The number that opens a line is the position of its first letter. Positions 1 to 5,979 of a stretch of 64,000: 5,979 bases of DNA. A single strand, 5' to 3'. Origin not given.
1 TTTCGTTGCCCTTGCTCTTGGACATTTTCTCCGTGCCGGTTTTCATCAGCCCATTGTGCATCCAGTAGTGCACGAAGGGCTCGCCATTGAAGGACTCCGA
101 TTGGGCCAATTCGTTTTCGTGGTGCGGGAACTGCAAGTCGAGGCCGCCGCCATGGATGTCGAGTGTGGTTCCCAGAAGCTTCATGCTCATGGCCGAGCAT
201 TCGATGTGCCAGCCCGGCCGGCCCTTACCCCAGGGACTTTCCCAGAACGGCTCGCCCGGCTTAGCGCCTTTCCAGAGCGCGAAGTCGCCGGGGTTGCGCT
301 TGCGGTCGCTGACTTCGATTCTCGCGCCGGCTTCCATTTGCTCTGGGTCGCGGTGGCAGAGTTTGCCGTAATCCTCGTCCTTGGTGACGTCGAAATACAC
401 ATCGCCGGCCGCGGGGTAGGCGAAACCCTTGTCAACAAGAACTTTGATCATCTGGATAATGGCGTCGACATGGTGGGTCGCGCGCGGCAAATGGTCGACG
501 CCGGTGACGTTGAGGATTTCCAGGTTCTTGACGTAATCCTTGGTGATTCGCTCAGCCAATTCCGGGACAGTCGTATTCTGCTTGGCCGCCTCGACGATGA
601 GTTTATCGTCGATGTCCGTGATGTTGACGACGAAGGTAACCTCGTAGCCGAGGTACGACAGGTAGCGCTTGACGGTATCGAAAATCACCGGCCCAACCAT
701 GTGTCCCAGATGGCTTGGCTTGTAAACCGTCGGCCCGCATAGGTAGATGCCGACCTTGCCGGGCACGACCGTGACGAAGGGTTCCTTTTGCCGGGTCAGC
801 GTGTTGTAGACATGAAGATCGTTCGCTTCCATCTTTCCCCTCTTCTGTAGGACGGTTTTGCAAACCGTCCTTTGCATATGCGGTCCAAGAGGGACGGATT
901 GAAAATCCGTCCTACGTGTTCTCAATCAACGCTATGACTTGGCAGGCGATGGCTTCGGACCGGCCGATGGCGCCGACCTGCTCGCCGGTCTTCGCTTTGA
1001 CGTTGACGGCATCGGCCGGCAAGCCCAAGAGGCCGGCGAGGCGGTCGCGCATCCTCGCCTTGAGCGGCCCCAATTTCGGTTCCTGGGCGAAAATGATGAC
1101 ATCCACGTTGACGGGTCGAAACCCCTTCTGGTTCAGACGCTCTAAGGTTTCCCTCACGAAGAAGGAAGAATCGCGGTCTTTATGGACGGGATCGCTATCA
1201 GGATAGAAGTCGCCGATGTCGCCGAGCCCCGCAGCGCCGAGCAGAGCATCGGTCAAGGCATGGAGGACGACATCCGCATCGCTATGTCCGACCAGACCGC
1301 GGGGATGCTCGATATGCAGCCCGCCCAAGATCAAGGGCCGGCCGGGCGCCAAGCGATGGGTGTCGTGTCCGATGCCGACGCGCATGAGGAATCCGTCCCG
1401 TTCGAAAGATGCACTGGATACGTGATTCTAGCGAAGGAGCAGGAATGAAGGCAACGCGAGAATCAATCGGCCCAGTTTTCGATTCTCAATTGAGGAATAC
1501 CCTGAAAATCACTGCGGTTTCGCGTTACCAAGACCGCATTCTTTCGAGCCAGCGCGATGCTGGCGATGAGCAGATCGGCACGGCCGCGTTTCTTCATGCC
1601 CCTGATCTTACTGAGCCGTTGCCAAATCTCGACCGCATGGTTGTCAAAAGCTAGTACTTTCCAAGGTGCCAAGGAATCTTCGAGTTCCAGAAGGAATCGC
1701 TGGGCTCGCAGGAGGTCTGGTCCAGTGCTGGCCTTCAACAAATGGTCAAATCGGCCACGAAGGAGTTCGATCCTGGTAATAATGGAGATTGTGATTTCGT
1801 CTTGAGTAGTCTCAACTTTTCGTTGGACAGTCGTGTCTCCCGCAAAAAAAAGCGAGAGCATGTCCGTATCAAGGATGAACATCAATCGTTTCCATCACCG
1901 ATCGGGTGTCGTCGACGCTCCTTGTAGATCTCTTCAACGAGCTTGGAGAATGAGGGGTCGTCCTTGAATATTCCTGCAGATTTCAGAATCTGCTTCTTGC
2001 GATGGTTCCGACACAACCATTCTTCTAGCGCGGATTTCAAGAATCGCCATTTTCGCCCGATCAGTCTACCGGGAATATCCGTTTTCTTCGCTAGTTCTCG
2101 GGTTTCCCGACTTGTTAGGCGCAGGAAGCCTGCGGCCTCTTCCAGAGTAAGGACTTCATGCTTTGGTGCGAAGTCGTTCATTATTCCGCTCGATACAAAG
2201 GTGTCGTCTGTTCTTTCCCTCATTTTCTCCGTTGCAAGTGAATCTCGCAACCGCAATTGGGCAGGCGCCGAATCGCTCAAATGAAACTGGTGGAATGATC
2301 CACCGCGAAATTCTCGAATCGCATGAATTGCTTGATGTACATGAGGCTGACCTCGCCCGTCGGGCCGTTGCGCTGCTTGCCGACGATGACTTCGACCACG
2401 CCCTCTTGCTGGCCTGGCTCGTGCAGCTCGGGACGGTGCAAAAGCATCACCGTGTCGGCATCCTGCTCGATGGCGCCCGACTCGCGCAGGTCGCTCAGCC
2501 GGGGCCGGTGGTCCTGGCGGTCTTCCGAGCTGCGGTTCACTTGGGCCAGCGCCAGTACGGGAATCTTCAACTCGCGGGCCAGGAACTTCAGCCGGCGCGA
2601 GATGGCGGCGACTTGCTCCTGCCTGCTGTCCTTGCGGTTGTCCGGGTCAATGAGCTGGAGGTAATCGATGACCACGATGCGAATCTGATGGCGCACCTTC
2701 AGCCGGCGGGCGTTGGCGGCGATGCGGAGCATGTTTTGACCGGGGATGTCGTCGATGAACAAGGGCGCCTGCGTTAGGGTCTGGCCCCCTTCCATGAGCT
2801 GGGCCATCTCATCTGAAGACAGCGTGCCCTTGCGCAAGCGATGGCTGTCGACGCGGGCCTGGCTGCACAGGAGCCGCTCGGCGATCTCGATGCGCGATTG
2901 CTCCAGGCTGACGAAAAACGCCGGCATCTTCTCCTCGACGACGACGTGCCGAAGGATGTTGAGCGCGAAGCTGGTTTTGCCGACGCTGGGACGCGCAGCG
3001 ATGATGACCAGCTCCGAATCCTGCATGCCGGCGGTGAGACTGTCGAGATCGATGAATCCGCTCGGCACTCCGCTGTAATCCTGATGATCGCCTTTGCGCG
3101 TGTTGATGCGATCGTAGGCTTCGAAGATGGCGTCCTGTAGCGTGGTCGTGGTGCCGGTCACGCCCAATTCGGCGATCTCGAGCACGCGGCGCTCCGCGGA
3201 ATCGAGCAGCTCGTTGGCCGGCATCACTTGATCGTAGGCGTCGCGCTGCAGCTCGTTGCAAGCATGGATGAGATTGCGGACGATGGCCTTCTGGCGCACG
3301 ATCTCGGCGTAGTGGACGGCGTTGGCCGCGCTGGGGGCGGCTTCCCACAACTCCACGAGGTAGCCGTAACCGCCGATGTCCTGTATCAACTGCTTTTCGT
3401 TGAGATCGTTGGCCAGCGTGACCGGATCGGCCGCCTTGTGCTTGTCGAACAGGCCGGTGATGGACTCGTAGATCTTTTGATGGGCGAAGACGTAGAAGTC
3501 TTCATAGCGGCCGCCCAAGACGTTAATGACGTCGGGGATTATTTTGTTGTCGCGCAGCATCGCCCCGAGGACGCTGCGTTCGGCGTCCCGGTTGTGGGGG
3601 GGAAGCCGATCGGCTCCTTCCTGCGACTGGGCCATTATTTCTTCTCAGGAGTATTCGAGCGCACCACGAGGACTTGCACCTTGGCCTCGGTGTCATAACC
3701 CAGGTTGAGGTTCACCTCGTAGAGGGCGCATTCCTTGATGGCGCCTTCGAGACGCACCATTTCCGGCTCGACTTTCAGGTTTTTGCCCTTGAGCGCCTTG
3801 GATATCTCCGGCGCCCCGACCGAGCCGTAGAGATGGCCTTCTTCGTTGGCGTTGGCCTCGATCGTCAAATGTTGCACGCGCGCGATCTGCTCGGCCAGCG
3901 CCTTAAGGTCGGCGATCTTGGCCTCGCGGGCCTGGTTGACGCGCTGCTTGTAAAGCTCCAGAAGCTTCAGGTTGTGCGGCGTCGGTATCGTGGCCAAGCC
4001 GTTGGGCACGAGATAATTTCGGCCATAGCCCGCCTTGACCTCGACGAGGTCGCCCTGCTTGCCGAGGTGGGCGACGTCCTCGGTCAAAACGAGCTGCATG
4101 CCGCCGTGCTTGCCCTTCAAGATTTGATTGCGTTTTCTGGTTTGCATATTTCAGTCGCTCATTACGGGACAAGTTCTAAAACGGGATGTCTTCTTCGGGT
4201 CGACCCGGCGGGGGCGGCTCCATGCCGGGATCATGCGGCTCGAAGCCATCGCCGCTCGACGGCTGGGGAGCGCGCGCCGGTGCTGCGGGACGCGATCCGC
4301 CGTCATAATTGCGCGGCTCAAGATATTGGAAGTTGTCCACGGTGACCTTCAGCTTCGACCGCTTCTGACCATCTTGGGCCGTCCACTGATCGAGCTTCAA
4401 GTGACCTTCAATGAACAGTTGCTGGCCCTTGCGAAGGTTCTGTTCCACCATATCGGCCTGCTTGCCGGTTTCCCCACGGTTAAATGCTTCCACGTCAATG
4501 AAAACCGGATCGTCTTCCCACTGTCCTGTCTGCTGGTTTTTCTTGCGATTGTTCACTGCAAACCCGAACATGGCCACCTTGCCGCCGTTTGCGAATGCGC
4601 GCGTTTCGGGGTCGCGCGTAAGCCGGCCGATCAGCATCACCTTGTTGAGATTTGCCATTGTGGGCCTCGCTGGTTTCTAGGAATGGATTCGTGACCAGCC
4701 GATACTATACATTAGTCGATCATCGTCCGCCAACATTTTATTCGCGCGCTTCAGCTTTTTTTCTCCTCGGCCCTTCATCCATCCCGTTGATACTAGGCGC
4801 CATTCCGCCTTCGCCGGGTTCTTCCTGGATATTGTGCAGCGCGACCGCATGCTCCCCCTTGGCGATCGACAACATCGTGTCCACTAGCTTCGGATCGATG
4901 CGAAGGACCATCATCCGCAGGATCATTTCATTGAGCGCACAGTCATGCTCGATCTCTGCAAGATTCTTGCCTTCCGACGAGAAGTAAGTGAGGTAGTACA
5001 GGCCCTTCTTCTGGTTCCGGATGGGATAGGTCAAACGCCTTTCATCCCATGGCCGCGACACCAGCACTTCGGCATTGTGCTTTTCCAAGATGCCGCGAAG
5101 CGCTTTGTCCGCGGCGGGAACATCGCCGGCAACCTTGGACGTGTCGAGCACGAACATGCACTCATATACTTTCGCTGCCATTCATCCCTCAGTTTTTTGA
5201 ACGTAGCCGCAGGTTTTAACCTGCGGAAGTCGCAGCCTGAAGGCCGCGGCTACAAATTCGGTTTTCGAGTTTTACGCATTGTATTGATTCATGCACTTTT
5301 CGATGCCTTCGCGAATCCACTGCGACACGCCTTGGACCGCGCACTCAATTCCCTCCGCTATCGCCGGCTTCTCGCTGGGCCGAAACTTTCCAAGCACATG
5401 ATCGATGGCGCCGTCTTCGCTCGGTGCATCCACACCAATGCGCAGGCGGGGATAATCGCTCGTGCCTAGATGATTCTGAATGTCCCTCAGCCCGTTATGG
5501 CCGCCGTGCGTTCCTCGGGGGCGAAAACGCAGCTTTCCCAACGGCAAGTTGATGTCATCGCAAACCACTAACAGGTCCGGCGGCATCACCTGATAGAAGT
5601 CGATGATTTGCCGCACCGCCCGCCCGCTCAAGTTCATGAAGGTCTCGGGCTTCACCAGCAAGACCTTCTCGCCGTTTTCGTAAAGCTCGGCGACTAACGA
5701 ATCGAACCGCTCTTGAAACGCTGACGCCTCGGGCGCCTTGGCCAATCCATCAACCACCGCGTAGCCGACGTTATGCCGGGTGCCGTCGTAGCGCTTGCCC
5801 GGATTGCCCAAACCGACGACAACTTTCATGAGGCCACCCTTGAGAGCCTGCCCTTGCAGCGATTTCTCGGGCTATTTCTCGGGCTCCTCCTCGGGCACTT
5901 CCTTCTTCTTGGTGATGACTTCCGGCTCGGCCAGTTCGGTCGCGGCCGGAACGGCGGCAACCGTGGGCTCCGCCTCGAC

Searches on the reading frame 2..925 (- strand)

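Call 43: search_protein_families(library=pfam, proteins=[window:2-925:-], max_evalue=0.001)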
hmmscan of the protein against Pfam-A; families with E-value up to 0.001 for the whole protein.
window:2-925:- (308 aa): 3 families
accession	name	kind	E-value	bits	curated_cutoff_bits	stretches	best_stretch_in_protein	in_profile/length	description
PF01406.26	tRNA-synt_1e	-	1.2e-109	366.8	27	1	51-307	3-260/301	tRNA synthetases class I (C) catalytic domain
PF09334.17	tRNA-synt_1g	-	1e-08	34.8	20.1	1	69-184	12-128/391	tRNA synthetases class I (M)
PF00133.28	tRNA-synt_1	-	0.00099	18.4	22.7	0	64-100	31-67/414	tRNA synthetases class I (I, L, M and V)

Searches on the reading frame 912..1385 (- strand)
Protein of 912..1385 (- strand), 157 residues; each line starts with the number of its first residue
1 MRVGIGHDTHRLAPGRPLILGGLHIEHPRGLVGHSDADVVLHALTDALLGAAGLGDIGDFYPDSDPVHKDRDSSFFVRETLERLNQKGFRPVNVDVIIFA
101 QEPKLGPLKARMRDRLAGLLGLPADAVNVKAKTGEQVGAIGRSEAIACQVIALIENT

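Call 43: search_protein_families(library=pfam, proteins=[window:912-1385:-], max_evalue=0.001)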
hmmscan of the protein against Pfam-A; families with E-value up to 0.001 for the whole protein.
window:912-1385:- (157 aa): 1 family
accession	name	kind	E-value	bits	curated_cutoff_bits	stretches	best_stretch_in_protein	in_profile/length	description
PF02542.21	YgbB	-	1.5e-60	204.5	26.7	1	1-154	1-154/155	YgbB family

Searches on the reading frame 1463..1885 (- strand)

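Call 43: search_protein_families(library=pfam, proteins=[window:1463-1885:-], max_evalue=0.001)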
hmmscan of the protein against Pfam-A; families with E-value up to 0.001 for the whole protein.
window:1463-1885:- (140 aa): 1 family
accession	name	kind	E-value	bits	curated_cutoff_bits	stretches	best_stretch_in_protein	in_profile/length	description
PF01850.27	PIN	-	4.4e-09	37.4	23.6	1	4-125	2-113/120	PIN domain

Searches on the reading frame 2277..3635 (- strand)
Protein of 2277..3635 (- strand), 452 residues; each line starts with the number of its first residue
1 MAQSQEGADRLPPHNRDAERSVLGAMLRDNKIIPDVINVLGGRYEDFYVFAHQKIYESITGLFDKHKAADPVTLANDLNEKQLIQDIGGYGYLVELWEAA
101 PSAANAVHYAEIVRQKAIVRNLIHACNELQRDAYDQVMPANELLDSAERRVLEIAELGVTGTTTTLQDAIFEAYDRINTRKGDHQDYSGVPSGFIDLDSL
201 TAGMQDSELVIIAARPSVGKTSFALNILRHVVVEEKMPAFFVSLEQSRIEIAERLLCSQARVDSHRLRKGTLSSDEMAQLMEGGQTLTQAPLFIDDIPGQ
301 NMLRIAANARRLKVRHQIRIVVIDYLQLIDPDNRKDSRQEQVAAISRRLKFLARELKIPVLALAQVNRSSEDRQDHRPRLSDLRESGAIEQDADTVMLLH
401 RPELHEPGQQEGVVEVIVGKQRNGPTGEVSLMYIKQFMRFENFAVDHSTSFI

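Call 43: search_protein_families(library=pfam, proteins=[window:2277-3635:-], max_evalue=0.001)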
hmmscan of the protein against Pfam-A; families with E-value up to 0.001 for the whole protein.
window:2277-3635:- (452 aa): 4 families
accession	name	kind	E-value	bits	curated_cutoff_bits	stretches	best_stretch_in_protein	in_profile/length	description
PF03796.21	DnaB_C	-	1.8e-97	326.2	27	1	189-442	1-255/255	DnaB-like helicase C terminal domain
PF00772.26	DnaB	-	3.6e-29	101.3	23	1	12-115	2-103/103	DnaB-like helicase N terminal domain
PF13481.12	AAA_25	-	1.8e-11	44.5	27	1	199-369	24-193/195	AAA domain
PF06745.19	ATPase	-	0.00016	21.5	26.6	1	190-366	1-164/231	KaiC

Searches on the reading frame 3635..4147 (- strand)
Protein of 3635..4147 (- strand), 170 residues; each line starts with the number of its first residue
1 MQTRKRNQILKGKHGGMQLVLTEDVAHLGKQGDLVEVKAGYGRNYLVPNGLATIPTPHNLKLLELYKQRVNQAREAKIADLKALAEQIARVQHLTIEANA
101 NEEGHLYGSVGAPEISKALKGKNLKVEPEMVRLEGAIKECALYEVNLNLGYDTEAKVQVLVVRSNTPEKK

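Call 43: search_protein_families(library=pfam, proteins=[window:3635-4147:-], max_evalue=0.001)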
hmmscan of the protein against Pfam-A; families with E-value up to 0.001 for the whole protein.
window:3635-4147:- (170 aa): 2 families
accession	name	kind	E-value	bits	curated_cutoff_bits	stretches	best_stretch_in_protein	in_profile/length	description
PF01281.25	Ribosomal_L9_N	-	5.7e-21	74.2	20.7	1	17-62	1-46/47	Ribosomal protein L9, N-terminal domain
PF03948.19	Ribosomal_L9_C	-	1.4e-17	64.3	23.2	1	80-162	2-85/86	Ribosomal protein L9, C-terminal domain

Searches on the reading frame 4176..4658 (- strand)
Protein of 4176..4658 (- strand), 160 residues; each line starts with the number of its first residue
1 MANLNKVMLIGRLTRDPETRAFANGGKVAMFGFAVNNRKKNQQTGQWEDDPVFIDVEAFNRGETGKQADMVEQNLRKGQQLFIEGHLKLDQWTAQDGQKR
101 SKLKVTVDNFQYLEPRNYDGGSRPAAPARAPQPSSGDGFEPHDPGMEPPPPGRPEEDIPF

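Call 43: search_protein_families(library=pfam, proteins=[window:4176-4658:-], max_evalue=0.001)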
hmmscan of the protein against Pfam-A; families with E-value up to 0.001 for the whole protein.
window:4176-4658:- (160 aa): 1 family
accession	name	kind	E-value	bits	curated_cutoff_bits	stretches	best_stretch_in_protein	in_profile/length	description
PF00436.31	SSB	-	6.2e-27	94.1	26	1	4-112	1-103/104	Single-strand binding protein family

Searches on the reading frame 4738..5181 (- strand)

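Call 43: search_protein_families(library=pfam, proteins=[window:4738-5181:-], max_evalue=0.001)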
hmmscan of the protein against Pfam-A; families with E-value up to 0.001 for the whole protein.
window:4738-5181:- (147 aa): 1 family
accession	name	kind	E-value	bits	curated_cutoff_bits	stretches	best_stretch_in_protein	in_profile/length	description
PF01250.22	Ribosomal_S6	-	2.2e-18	66.7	27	1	6-94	2-90/90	Ribosomal protein S6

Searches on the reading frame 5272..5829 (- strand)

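Call 29: search_protein_families(library=pfam, proteins=[window:5272-5829:-], max_evalue=0.01)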
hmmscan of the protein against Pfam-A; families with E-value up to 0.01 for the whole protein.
window:5272-5829:- (185 aa): 1 family
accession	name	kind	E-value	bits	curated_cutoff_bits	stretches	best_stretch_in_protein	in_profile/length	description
PF01195.25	Pept_tRNA_hydro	-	1.9e-65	220.5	27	1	3-184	1-183/183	Peptidyl-tRNA hydrolase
